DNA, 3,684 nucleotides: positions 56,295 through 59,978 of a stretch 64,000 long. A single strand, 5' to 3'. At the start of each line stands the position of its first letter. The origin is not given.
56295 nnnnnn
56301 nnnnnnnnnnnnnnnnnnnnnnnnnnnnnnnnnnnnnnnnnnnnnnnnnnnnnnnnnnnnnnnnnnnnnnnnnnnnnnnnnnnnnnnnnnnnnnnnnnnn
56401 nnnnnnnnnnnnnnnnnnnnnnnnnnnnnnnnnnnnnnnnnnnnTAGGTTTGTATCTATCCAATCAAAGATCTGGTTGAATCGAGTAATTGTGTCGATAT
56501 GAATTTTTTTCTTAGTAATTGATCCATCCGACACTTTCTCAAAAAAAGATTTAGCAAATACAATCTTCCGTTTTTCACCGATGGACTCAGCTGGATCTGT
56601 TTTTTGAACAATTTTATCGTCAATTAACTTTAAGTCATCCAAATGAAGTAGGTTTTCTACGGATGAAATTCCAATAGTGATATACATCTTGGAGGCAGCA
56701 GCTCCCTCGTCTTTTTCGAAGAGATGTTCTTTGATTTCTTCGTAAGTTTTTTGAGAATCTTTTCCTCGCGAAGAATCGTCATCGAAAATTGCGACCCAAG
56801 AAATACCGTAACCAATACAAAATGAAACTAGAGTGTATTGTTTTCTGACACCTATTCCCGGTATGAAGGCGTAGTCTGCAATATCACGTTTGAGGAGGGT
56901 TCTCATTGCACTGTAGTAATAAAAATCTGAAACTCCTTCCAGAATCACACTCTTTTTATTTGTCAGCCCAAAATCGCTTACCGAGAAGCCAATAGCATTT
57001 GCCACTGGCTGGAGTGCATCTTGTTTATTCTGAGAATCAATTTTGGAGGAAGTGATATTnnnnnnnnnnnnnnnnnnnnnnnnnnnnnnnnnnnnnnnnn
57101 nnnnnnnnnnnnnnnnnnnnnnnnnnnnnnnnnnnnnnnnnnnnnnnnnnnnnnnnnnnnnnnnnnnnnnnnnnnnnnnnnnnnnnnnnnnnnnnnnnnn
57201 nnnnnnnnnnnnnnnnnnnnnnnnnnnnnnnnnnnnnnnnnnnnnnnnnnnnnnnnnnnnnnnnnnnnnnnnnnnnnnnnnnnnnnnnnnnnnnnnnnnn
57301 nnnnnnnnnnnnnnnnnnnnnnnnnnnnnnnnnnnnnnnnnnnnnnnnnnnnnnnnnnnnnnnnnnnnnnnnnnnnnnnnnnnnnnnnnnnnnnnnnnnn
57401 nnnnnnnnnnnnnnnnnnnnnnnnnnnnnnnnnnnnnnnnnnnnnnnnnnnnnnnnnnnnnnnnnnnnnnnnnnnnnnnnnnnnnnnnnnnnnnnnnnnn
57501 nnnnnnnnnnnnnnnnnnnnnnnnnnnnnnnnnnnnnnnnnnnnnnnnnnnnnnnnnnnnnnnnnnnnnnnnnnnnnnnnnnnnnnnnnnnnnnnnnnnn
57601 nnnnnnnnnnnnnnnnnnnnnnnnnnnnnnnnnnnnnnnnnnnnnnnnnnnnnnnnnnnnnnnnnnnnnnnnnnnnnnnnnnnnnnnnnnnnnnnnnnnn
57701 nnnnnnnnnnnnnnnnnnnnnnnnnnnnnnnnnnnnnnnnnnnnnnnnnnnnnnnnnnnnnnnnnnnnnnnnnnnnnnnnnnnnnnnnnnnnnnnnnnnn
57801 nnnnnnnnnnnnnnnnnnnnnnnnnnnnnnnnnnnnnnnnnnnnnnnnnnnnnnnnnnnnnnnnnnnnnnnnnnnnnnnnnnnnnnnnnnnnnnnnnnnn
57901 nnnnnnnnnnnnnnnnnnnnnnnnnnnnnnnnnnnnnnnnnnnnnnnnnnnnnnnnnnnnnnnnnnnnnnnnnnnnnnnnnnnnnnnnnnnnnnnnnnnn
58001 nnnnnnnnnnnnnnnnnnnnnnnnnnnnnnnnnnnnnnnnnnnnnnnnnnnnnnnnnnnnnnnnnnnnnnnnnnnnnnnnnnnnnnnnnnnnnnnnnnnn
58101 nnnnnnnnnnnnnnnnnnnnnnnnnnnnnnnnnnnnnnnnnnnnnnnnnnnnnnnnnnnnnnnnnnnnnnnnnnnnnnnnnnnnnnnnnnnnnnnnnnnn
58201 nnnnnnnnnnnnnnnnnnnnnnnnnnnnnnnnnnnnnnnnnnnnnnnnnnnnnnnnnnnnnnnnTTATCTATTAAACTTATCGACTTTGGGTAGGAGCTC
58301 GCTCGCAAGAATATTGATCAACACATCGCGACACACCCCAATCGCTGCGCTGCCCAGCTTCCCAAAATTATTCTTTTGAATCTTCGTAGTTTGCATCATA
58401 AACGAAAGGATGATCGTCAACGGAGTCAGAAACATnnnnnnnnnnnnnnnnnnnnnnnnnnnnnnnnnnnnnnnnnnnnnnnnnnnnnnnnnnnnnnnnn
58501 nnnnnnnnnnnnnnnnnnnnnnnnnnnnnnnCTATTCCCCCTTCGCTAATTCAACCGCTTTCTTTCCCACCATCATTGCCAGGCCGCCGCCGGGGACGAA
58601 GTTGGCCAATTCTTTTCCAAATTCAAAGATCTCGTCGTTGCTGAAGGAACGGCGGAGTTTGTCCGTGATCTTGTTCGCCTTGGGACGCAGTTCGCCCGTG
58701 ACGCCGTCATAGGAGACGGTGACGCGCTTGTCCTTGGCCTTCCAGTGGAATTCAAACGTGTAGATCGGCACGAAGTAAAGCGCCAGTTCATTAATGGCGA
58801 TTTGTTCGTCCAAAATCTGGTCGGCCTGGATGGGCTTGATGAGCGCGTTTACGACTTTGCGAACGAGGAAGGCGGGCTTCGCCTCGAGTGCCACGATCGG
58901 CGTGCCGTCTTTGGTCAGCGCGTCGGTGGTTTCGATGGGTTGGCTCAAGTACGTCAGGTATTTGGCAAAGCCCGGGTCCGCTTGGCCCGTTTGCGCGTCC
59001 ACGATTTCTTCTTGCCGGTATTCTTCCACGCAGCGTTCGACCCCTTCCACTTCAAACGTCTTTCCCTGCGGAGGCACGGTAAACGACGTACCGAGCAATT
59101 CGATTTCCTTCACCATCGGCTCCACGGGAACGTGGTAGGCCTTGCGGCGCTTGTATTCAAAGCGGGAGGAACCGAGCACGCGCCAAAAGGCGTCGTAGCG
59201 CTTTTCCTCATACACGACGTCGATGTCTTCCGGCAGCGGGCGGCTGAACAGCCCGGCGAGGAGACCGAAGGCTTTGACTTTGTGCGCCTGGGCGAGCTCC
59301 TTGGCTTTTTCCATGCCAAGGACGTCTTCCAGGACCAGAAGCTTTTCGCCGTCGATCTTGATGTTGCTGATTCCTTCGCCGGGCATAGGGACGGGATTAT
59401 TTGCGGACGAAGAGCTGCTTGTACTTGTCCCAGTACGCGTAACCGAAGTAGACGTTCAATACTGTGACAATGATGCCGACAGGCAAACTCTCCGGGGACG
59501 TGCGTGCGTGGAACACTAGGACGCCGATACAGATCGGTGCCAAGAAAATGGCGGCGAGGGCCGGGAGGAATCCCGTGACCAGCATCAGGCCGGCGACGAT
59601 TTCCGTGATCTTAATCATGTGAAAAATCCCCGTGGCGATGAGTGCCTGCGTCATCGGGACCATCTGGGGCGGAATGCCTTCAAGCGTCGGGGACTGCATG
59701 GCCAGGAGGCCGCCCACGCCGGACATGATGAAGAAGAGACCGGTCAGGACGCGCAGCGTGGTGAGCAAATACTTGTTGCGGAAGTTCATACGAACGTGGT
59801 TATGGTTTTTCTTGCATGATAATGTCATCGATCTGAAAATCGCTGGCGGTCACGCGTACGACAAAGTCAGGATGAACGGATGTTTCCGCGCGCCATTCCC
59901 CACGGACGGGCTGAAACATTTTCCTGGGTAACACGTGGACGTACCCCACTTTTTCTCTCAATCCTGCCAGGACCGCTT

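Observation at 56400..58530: Low-GC islet encoding a standalone OLD-family ATPase/Toprim nuclease, bounded by 17-bp direct repeats and carrying a tRNA 3'-end fragment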

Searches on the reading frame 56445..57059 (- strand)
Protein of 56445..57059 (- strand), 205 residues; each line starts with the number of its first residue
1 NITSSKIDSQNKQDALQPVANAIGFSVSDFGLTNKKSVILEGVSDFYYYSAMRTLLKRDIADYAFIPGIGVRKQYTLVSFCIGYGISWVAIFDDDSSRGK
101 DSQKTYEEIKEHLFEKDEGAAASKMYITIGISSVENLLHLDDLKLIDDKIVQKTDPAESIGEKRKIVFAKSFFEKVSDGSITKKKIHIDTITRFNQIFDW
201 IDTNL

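Call 20: search_protein_families(library=pfam, proteins=[window:56445-57059:-], max_evalue=10)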
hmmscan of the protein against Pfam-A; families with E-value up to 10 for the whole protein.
seq(205 aa): 2 families
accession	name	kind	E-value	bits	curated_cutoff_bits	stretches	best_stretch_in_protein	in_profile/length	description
PF20469.4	OLD-like_TOPRIM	-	0.047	14.7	23.2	1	35-95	4-67/67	Overcoming lysogenization defect protein-like, TOPRIM domain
PF07566.17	DUF1543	-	0.31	11.4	22.9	0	182-200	30-48/52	Domain of Unknown Function (DUF1543)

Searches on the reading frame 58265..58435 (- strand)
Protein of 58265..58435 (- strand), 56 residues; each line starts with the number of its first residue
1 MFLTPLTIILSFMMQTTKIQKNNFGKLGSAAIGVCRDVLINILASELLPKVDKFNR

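Call 77: search_protein_families(library=phrogs, proteins=[window:58265-58435:-], max_evalue=0.01)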
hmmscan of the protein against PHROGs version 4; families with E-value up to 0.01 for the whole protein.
window:58265-58435:- (56 aa): 0 families

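Call 85: search_protein_families(library=padloc, proteins=[window:58265-58435:-], max_evalue=0.01)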
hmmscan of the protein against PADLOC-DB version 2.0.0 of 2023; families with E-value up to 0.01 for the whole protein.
window:58265-58435:- (56 aa): 0 families

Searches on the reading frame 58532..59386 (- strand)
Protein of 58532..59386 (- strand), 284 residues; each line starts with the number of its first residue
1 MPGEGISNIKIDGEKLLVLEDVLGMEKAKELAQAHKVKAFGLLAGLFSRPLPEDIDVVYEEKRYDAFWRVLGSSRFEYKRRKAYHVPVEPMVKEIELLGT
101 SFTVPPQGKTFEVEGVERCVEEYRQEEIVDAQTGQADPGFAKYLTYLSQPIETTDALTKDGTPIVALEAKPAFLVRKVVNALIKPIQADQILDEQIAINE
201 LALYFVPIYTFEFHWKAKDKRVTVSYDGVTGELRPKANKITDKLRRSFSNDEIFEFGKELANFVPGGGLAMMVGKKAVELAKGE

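Call 4: search_protein_families(library=pfam, proteins=[window:58532-59386:-], max_evalue=0.01)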
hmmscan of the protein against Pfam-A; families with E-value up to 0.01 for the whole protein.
window:58532-59386:- (284 aa): 0 families

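Call 9: find_encoding_contigs(protein=window:58532-59386:-, flank=6000, max_places=8)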
Protein window:58532-59386:- (284 aa): 1 contig read that carries it; 1 place shown.
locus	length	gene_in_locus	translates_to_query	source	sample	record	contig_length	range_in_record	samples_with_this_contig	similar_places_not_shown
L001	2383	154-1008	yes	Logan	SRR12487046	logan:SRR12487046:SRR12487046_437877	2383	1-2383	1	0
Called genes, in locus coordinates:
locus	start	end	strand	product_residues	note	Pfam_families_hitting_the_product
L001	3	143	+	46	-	?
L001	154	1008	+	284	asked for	-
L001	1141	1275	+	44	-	-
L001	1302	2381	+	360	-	?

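Call 11: find_related_loci(query=window:58532-59386:-, collection=genome_contigs, flank=8000)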
Query window:58532-59386:- (284 aa) in genome_contigs; peptide patterns used: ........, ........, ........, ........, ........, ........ (x = any residue, [..] = any of these).
180 stretches matched a pattern; 8 encode a relative of the query (tblastn E <= 1e-3); 8 distinct loci.
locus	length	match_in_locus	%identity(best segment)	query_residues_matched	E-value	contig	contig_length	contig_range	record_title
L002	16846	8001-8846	76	1-284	6e-148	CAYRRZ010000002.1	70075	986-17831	MAG TPA_asm: uncultured Gammaproteobacteria bacterium isolate SRP170004_co1_563 genome assembly, contig: NODE_426_length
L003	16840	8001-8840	76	1-282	6e-146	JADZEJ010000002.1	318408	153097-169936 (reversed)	MAG: Candidatus Uhrbacteria bacterium isolate SJ814 c_000000441611, whole genome shotgun sequence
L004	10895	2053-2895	75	1-282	8e-143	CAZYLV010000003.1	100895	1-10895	MAG TPA_asm: uncultured Gammaproteobacteria bacterium isolate SRP323723_co1_106 genome assembly, contig: NODE_183_length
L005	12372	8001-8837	73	1-282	3e-139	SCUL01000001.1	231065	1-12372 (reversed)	MAG: Patescibacteria group bacterium isolate FW602_bin.41 FW602_bin.41-12325, whole genome shotgun sequence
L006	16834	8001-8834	73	1-280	2e-135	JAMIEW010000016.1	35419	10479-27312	MAG: bacterium isolate UR_AS_metabat.104 k201_17213, whole genome shotgun sequence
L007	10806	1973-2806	71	4-282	2e-133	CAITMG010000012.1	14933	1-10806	Candidatus Uhrbacteria bacterium isolate MJ110927B_bin-298 genome assembly, contig: bin-298:12/97, whole genome shotgun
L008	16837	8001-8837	54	4-282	3e-102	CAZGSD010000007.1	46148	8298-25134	MAG TPA_asm: uncultured Candidatus Peribacteria bacterium isolate SRP189682_co1_234 genome assembly, contig: NODE_911_le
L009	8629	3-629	72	71-282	1e-99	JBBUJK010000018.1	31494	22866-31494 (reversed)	MAG: Patescibacteria group bacterium isolate H41-bin083_1 H41_bin083_1_000000000018, whole genome shotgun sequence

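Call 21: search_protein_families(library=ncbifam, proteins=[window:58532-59386:-], max_evalue=0.01)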
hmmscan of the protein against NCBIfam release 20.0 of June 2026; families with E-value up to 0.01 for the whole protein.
window:58532-59386:- (284 aa): 0 families

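Call 22: find_homologous_proteins(query=window:58532-59386:-, max_evalue=1e-40)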
Query window:58532-59386:- (284 aa): 119 proteins with E <= 1e-40 among 2750 candidates.
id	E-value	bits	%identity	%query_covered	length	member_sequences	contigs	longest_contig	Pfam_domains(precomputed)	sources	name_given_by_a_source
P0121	4.3e-180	615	97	100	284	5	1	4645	-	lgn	-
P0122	3.1e-171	586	92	100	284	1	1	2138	-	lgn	-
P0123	1.4e-159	548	85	100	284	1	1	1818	-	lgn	-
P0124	1.9e-144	498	80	99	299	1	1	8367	-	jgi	jgi:hypothetical protein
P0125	4.4e-144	497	78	99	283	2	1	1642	-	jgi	-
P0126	4.6e-143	494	78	99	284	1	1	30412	-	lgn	-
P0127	2.5e-142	491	76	99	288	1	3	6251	-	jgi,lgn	jgi:hypothetical protein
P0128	3.2e-142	491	75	100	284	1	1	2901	-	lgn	-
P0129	3.3e-142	491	76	100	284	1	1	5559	-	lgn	-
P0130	5.2e-142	490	78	99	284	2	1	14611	-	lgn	-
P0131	9.1e-142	489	79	99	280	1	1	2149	-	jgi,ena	-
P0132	5.4e-140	483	78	99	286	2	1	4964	-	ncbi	-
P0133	2.0e-139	482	78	99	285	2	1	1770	-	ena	-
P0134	2.2e-139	481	76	99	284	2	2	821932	-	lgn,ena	-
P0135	8.7e-139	479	76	100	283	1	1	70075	-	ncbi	-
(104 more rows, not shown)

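Call 23: find_encoding_contigs(protein=P0121, flank=6000, max_places=6)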
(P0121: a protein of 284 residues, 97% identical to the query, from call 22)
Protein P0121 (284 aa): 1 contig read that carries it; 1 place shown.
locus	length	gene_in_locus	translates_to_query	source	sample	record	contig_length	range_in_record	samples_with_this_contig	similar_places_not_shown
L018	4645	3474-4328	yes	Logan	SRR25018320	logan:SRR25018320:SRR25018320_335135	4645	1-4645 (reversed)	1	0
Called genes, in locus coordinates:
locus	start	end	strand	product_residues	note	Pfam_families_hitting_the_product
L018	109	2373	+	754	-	PF12768:Rax2 (faint), PF17164:DUF5122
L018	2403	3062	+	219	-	PF00684:DnaJ_CXXCXGXG (faint)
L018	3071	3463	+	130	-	PF07681:DoxX (weak)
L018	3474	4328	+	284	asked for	-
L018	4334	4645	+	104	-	?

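Call 24: find_encoding_contigs(protein=P0122, flank=6000, max_places=6)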
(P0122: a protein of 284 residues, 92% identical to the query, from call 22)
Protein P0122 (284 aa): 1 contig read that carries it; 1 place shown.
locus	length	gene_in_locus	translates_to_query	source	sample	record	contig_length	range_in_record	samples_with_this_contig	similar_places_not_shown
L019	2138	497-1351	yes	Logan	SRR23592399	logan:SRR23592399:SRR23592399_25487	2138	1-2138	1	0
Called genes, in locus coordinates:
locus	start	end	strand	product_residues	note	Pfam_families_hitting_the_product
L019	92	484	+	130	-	PF07681:DoxX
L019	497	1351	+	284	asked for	-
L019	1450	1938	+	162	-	-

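Call 27: find_encoding_contigs(protein=P0123, flank=6000, max_places=4)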
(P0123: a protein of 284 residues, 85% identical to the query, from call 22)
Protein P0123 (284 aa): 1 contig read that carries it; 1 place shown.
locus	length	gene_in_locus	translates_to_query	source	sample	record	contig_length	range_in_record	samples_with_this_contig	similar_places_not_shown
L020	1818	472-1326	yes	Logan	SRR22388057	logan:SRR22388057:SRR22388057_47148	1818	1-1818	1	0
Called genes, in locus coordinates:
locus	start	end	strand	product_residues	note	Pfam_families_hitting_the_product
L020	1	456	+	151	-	?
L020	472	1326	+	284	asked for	-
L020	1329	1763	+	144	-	-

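Call 28: find_encoding_contigs(protein=P0124, flank=6000, max_places=4)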
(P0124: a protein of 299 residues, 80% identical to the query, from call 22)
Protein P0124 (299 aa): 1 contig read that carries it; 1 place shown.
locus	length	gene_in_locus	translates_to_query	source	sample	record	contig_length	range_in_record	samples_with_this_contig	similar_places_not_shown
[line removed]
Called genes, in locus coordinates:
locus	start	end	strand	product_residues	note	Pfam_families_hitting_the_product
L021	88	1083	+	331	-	PF07995:GSDH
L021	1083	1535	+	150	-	PF13527:Acetyltransf_9 (faint), PF00583:Acetyltransf_1, PF13673:Acetyltransf_10, PF13508:Acetyltransf_7, PF08445:FR47 (weak)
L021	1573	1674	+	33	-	-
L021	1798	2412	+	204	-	PF01209:Ubie_methyltran, PF13489:Methyltransf_23, PF13847:Methyltransf_31, PF08241:Methyltransf_11, PF08242:Methyltransf_12, PF13649:Methyltransf_25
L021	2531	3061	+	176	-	-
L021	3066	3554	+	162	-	PF06983:3-dmu-9_3-mt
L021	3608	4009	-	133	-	-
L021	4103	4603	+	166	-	PF08327:AHSA1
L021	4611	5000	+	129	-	-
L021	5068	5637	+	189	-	PF03352:Adenine_glyco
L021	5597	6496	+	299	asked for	-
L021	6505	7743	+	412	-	PF00890:FAD_binding_2 (faint), PF01134:GIDA (faint), PF03486:HI0933_like, PF07992:Pyr_redox_2 (faint), PF22780:HI0933_like_1st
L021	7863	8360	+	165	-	PF23477:zf_Tbcl_2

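Call 38: search_protein_families(library=pfam, proteins=[L019:1357-1938:+, L018:4334-4645:+], max_evalue=0.01)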
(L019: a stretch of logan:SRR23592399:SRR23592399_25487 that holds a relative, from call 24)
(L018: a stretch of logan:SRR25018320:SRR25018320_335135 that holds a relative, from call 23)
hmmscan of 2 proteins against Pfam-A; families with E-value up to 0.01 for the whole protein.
L019:1357-1938:+ (193 aa): 0 families

L018:4334-4645:+ (104 aa): 0 families

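Call 70: list_cluster_members(proteins=[P0001, window:58532-59386:-, window:55934-56374:-])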
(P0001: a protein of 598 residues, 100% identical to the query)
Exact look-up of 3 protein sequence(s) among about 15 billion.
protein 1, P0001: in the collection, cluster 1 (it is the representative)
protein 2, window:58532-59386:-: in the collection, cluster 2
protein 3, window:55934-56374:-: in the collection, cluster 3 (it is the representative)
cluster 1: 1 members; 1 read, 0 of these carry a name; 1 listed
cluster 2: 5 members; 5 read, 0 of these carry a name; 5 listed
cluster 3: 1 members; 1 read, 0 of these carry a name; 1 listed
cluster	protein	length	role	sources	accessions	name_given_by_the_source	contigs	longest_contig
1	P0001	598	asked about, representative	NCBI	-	-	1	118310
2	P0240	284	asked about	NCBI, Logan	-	-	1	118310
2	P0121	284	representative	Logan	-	-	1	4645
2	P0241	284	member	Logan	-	-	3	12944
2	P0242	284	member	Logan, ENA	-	-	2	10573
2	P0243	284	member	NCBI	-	-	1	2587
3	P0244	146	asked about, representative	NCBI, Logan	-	-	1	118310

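Call 77: search_protein_families(library=phrogs, proteins=[L019:1357-1938:+, L018:4334-4645:+], max_evalue=0.01)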
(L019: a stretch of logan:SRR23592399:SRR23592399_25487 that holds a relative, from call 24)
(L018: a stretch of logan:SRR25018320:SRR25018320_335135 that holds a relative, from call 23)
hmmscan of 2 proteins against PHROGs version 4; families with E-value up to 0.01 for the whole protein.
L019:1357-1938:+ (193 aa): 0 families

L018:4334-4645:+ (104 aa): 0 families

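Call 85: search_protein_families(library=padloc, proteins=[L019:1357-1938:+, L018:4334-4645:+], max_evalue=0.01)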
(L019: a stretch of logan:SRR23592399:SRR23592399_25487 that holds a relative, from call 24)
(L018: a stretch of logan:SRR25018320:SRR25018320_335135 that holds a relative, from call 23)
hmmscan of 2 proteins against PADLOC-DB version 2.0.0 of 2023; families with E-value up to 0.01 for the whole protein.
L019:1357-1938:+ (193 aa): 0 families

L018:4334-4645:+ (104 aa): 0 families

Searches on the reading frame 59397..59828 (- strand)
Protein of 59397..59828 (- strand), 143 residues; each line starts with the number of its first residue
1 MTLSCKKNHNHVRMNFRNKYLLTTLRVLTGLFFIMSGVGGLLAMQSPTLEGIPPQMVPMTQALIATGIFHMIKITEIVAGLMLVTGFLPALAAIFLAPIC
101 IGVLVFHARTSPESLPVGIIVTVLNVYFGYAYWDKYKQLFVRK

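Call 4: search_protein_families(library=pfam, proteins=[window:59397-59828:-], max_evalue=0.01)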
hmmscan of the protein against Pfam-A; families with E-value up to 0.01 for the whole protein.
window:59397-59828:- (143 aa): 1 family
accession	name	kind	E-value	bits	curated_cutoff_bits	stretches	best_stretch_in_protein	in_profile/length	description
PF07681.17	DoxX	-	1.5e-07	32.4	23.6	1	22-106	2-82/85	DoxX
